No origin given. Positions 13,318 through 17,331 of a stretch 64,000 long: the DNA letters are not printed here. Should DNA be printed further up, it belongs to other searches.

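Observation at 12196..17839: Atypical Tat-dependent molybdoenzyme: 1237-aa catalytic subunit with a C-terminal membrane anchor, plus a DmsB-like FeS subunit with its own Tat signal, a TorD chaperone and a cytochrome b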

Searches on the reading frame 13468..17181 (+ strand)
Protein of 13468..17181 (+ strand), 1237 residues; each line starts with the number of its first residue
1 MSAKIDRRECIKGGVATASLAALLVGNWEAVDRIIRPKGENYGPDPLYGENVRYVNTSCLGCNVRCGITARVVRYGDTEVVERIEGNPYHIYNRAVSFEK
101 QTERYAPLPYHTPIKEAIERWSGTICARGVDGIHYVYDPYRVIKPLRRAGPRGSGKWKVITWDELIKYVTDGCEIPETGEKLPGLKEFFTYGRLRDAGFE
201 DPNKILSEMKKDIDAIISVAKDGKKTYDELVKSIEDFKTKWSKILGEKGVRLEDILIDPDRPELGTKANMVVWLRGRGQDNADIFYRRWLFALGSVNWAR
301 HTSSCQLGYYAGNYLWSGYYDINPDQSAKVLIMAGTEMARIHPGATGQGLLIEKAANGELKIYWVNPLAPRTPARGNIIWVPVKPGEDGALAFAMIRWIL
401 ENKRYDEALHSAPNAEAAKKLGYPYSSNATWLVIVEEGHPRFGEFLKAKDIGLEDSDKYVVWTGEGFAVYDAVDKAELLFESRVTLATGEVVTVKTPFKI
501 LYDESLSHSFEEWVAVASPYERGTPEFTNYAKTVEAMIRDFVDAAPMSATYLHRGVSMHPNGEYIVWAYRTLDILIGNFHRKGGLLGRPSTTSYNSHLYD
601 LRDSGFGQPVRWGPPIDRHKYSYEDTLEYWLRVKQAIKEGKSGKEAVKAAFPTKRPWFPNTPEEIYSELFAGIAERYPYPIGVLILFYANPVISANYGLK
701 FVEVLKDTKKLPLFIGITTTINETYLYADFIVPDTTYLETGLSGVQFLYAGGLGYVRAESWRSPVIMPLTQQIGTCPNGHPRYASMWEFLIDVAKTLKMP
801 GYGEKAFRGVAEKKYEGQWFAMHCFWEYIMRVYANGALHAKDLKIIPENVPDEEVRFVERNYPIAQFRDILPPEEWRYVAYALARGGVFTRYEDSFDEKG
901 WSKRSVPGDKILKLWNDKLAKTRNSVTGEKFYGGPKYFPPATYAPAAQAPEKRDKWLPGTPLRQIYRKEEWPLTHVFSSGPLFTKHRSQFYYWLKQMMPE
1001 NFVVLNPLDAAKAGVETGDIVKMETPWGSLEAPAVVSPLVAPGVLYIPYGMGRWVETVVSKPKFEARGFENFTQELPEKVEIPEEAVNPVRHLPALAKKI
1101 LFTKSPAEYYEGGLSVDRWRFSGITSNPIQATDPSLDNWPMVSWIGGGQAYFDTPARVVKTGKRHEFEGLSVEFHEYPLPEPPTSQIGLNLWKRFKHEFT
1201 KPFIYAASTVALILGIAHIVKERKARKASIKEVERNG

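Call 3: search_protein_families(library=pfam, proteins=[window:13468-17181:+], max_evalue=0.01)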
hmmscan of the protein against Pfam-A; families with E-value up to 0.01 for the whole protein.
window:13468-17181:+ (1237 aa): 3 families
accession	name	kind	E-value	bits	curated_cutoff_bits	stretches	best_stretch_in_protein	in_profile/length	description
PF01568.27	Molydop_binding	-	8.5e-14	52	26.8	1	992-1053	20-82/110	Molydopterin dinucleotide binding domain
PF00384.28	Molybdopterin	-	6.6e-11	42.3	24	1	326-740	106-316/353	Molybdopterin oxidoreductase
PF04879.21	Molybdop_Fe4S4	-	0.00018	21.9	22.7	1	54-137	3-54/55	Molybdopterin oxidoreductase Fe4S4 domain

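Call 4: search_protein_families(library=ncbifam, proteins=[window:13468-17181:+], max_evalue=0.01)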
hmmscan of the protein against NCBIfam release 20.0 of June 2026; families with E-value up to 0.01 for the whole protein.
window:13468-17181:+ (1237 aa): 19 families
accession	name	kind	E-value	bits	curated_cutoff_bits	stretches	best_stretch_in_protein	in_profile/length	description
NF011567.1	PRK14991.1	equivalog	4.7e-126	421.9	1750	2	225-1053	175-959/1022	tetrathionate reductase subunit TtrA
NF012032.0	PRK15488.1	equivalog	2.1e-38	131.8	694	3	120-170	77-127/759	thiosulfate reductase PhsA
TIGR02166.1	dmsA_ynfE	subfamily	3.1e-24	85.1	777.7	3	126-171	89-134/794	DMSO/selenate family reductase complex A subunit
NF041714.1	arsenate_red_ArrA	equivalog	7e-20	70.7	1600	2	530-738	344-522/848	arsenate respiratory reductase molybdopterin-containing subunit ArrA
TIGR03479.1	DMSO_red_II_alp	subfamily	3.4e-15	55.2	984.75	1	126-171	105-150/913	molybdopterin-dependent oxidoreductase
NF041885.1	selenate_YnfE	exception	2.3e-14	52.2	1675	1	1001-1062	711-770/805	selenate/tellurate reductase subunit YnfE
NF041884.1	selenate_YnfF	exception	5.2e-14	51.1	1650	1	994-1058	698-759/798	selenate/tellurate reductase subunit YnfF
TIGR01553.1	formate-DH-alph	equivalog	6.5e-14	50.7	814.2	2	122-169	87-132/1009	formate dehydrogenase-N subunit alpha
TIGR01591.1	Fdh-alpha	equivalog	1.1e-13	50.2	666.25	2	994-1050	586-642/672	formate dehydrogenase subunit alpha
NF041783.2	mnquin_red_QrcB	equivalog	2.4e-12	45.8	440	1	122-171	88-134/695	menaquinone reductase molybdopterin-binding-like subunit QrcB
NF011566.1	PRK14990.1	exception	2.8e-12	45.5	1600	1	125-168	103-146/814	dimethylsulfoxide reductase subunit A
NF047855.1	AssmNtatRedNasC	equivalog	3.5e-11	42.1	1100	2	326-409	179-258/708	assimilatory nitrate reductase catalytic subunit NasC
TIGR00509.1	bisC_fam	subfamily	3.6e-07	28.8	1017.55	1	1001-1051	657-707/772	molybdopterin guanine dinucleotide-containing S/N-oxide reductase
NF042908.1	FMD_DH_FwdD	exception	3.3e-05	24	175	1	1003-1093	33-121/129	tungsten-dependent formylmethanofuran dehydrogenase subunit FwdD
NF041513.1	formate_DH_Act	exception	3.7e-05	21.7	1400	1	326-405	211-286/1067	formate dehydrogenase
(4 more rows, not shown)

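Call 5: search_solved_structures(query=window:13468-17181:+, max_evalue=0.001, show_alignments=1)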
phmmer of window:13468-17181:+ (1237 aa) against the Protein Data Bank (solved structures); distinct sequences matched with E-value up to 0.001: 9.
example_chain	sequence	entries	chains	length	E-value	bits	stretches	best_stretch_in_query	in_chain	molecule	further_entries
6cz7_A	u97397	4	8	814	7.4e-16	60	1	271-397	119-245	ArrA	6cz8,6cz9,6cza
2vpw_A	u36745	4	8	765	3.5e-13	51.2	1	116-172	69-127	THIOSULFATE REDUCTASE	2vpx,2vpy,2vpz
4ydd_A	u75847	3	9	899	7.4e-11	43.5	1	88-173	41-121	DMSO reductase family type II enzyme, molybdopterin subunit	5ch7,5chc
5e7o_A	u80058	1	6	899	7.5e-11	43.4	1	88-173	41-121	DMSO reductase family type II enzyme, molybdopterin subunit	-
9vap_A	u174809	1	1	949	3.9e-10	41.1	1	991-1051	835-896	Formate dehydrogenase molybdopterin-binding subunit FdhA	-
7qv7_S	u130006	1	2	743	1.1e-06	29.6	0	122-174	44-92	Hydrogen dependent carbon dioxide reductase subunit FdhF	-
2ivf_A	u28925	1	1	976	8.4e-05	23.4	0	126-171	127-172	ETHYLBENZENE DEHYDROGENASE ALPHA-SUBUNIT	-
2jio_A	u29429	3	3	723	0.00045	21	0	995-1049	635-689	PERIPLASMIC NITRATE REDUCTASE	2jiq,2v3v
2jim_A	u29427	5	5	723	0.00045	21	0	995-1049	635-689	PERIPLASMIC NITRATE REDUCTASE | PROTEIN (PERIPLASMIC NITRATE REDUCTASE)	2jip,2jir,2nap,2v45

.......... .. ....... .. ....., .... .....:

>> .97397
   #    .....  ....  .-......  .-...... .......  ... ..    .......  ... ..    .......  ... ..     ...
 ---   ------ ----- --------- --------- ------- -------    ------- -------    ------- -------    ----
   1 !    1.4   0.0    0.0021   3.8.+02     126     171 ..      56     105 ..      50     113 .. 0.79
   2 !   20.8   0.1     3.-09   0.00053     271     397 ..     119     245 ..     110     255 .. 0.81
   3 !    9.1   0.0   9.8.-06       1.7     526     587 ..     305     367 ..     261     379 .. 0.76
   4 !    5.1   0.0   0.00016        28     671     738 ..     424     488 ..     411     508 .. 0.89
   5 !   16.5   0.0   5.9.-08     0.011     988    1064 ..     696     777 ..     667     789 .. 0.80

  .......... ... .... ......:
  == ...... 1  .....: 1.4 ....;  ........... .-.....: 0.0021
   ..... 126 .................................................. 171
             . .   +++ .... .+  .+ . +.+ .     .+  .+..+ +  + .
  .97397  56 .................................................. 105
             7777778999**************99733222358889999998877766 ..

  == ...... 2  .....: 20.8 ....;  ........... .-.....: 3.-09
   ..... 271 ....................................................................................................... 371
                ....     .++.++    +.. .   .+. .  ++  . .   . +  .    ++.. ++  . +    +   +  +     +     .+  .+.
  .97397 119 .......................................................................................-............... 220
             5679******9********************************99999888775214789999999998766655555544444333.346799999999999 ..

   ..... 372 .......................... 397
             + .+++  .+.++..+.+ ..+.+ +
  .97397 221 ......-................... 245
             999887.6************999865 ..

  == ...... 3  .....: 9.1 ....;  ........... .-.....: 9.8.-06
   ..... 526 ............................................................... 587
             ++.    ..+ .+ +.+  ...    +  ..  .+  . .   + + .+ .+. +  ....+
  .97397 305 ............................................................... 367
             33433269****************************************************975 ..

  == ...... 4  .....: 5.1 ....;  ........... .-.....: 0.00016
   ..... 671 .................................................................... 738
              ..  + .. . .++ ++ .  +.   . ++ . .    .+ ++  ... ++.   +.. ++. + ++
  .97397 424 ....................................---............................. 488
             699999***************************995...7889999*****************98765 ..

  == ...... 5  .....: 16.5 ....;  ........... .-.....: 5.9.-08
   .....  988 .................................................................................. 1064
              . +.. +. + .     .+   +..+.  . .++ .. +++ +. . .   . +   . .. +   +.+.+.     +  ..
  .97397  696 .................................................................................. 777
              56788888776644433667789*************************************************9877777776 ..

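Call 6: find_homologous_proteins(query=window:13468-17181:+, max_evalue=1e-10)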
Query window:13468-17181:+ (1237 aa): 358 proteins with E <= 1e-10 among 8000 candidates; the best 120 are listed.
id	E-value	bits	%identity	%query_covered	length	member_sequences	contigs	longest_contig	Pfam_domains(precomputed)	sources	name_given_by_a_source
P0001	0.0e+0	2925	100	100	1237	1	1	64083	PF00384.28,PF01568.28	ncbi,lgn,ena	-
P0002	0.0e+0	2287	80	94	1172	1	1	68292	PF00384.28,PF01568.28,PF04879.22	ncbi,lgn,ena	-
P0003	0.0e+0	2243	79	94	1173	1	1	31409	PF00384.28,PF01568.28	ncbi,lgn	ncbi:MAG: molybdopterin dinucleotide binding domain-containing protein [Pyrobaculum sp.]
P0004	0.0e+0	2153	75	94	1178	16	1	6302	PF00384.28,PF01568.28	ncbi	ncbi:MAG: molybdopterin dinucleotide binding domain-containing protein [Fervidicoccaceae archaeon]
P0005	0.0e+0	2150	75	95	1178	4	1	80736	PF00384.28,PF01568.28,PF04879.22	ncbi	ncbi:MAG: molybdopterin dinucleotide binding domain-containing protein [Sulfolobales archaeon]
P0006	0.0e+0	2033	72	94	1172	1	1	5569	PF00384.28,PF01568.28,PF04879.22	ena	-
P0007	0.0e+0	1970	71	92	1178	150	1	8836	PF00384.28,PF01568.28,PF04879.22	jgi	jgi:tetrathionate reductase subunit A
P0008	0.0e+0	1939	69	94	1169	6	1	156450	PF00384.28,PF01568.28,PF04879.22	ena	-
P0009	0.0e+0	1939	69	94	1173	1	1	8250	PF00384.28,PF01568.28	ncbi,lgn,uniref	ncbi:tetrathionate reductase subunit A [Pyrobaculum sp.]|uniref:tetrathionate reductase subunit A n=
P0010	0.0e+0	1931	69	92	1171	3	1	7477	PF00384.28,PF01568.28,PF04879.22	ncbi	ncbi:MAG: molybdopterin dinucleotide binding domain-containing protein [Pyrobaculum sp.]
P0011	0.0e+0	1923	69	92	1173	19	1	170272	PF00384.28,PF01568.28,PF04879.22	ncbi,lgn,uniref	ncbi:tetrathionate reductase subunit A [Pyrobaculum sp.]|uniref:tetrathionate reductase subunit A n=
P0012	0.0e+0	1860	65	94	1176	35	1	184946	PF00384.28,PF01568.28,PF04879.22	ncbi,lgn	ncbi:MAG: molybdopterin dinucleotide binding domain-containing protein [Fervidicoccaceae archaeon]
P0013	0.0e+0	1790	65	94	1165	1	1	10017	PF00384.28,PF01568.28,PF04879.22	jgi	-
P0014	0.0e+0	1759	63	94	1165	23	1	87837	PF00384.28,PF01568.28,PF04879.22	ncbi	ncbi:MAG: molybdopterin dinucleotide binding domain-containing protein [Acidilobaceae archaeon]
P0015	0.0e+0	1759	64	94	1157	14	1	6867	PF00384.28,PF01568.28,PF04879.22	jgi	-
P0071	0.0e+0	1499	57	94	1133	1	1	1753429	PF00384.28,PF01568.28,PF04879.22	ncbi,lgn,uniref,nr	ncbi:tetrathionate reductase alpha subunit precursor [Hydrogenivirga caldilitoris]|uniref:Tetrathion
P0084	0.0e+0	1313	54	93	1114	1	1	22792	PF00384.28,PF01568.28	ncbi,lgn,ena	-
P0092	5.4e-143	496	32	90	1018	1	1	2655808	PF00384.28,PF01568.28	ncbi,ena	-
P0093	5.8e-143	496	31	93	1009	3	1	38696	PF00384.28,PF01568.28,PF04879.22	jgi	jgi:tetrathionate reductase subunit A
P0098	7.1e-134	466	31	90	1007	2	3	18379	PF00384.28,PF01568.28,PF04879.22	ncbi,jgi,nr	ncbi:MAG: molybdopterin-dependent oxidoreductase [Burkholderiales bacterium]|jgi:tetrathionate reduc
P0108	1.8e-128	448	30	94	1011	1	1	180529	PF00384.28,PF01568.28,PF04879.22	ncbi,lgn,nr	ncbi:MAG: molybdopterin-dependent oxidoreductase [Rubrivivax sp.]|nr:molybdopterin-dependent oxidore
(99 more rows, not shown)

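Call 8: find_encoding_contigs(protein=P0001, flank=6000, max_places=3)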
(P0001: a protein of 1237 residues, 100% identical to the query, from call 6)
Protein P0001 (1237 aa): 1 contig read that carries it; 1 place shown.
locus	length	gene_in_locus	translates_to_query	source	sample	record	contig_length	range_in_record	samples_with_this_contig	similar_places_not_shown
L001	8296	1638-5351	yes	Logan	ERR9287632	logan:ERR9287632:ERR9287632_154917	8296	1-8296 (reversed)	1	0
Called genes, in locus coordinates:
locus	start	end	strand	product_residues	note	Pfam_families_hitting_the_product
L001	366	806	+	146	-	-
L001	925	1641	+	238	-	PF13237:Fer4_10 (weak), PF12838:Fer4_7 (weak), PF13187:Fer4_9 (weak), PF13247:Fer4_11, PF00037:Fer4, PF12797:Fer4_2 (weak), PF13237:Fer4_10, PF12838:Fer4_7 (weak), +4 more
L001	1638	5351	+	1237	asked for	PF00384:Molybdopterin, PF01568:Molydop_binding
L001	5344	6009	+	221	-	PF01292:Ni_hydr_CYTB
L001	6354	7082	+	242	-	PF00005:ABC_tran, PF13304:AAA_21 (faint)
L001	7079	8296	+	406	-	?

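Call 10: find_encoding_contigs(protein=P0002, flank=6000, max_places=2)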
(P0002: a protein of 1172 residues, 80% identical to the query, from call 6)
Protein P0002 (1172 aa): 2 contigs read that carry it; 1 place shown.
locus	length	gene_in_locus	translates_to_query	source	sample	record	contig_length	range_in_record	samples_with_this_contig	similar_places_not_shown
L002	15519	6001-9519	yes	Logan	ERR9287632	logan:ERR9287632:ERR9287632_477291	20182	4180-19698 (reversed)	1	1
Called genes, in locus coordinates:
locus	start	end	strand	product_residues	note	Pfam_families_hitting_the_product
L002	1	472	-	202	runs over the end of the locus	PF00227:Proteasome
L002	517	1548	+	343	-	PF01137:RTC, PF05189:RTC_insert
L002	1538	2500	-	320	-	PF17835:NOG1_N, PF01926:MMR_HSR1, PF02421:FeoB_N, PF06858:NOG1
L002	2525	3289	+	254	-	PF01887:SAM_HAT_N, PF20257:SAM_HAT_C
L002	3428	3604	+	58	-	PF01402:RHH_1 (weak)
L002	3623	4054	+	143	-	-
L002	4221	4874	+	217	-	PF12838:Fer4_7 (weak), PF13187:Fer4_9 (weak), PF13237:Fer4_10, PF13247:Fer4_11, PF12838:Fer4_7 (weak), PF13187:Fer4_9 (weak), PF00037:Fer4, PF12797:Fer4_2 (weak), +8 more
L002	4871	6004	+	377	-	PF03916:NrfD (weak)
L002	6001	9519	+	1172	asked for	PF04879:Molybdop_Fe4S4 (faint), PF00384:Molybdopterin (weak), PF01568:Molydop_binding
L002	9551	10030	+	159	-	-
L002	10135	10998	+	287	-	PF13483:Lactamase_B_3 (weak), PF12706:Lactamase_B_2 (weak)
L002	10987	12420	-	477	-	PF13343:SBP_bac_6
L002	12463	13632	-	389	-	PF00108:Thiolase_N, PF00109:ketoacyl-synt, PF02803:Thiolase_C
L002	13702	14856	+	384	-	PF01717:Meth_synt_2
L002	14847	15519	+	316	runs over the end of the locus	PF27710:TRM10_TRM10A (weak)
